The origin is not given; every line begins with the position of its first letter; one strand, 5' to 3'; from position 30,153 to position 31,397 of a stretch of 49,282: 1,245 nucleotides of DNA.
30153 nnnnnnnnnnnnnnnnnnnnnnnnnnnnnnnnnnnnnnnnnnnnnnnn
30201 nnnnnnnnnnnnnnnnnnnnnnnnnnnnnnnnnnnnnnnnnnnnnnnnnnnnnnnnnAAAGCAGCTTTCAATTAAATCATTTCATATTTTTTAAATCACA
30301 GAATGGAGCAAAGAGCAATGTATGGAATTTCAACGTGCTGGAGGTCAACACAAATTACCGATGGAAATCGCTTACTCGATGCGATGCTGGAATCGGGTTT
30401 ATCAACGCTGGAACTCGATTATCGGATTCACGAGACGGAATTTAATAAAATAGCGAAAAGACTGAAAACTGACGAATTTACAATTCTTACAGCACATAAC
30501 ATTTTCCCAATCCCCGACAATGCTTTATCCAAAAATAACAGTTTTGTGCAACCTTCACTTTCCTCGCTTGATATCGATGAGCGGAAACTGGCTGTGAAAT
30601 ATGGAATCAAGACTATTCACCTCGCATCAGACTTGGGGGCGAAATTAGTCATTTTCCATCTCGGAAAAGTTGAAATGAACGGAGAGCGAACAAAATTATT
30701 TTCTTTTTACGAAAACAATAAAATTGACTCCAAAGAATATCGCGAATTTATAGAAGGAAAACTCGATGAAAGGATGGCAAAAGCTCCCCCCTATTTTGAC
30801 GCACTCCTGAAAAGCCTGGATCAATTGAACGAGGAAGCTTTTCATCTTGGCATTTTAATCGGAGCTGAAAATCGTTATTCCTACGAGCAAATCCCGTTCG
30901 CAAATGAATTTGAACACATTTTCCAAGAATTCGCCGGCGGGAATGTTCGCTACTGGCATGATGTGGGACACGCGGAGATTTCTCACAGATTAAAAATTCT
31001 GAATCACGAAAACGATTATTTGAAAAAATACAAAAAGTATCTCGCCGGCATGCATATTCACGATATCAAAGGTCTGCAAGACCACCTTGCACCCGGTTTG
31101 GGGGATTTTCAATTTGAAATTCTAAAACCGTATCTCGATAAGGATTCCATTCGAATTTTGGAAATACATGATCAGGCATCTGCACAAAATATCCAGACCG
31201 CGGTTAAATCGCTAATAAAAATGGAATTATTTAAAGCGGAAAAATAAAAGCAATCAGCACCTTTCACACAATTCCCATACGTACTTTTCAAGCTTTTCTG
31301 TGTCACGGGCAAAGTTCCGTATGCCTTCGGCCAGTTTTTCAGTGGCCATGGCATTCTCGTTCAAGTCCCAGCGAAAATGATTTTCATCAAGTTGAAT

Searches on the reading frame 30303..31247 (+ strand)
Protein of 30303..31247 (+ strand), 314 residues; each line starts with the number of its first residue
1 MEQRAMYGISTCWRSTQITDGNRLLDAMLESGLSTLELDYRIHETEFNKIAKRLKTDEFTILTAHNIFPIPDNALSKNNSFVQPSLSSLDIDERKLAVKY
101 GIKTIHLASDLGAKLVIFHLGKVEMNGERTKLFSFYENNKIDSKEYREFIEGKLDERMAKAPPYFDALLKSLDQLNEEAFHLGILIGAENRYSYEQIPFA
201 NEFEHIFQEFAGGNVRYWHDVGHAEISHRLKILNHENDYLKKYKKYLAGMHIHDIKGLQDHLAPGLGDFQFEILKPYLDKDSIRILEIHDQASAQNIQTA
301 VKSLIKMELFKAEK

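Call 3: search_protein_families(library=pfam, proteins=[window:30303-31247:+], max_evalue=0.01)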
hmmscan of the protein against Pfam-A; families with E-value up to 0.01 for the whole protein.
window:30303-31247:+ (314 aa): 1 family
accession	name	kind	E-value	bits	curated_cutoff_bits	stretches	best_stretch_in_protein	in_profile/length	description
PF01261.30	AP_endonuc_2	-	3.4e-11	43.7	31.1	1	26-304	2-246/249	Xylose isomerase-like TIM barrel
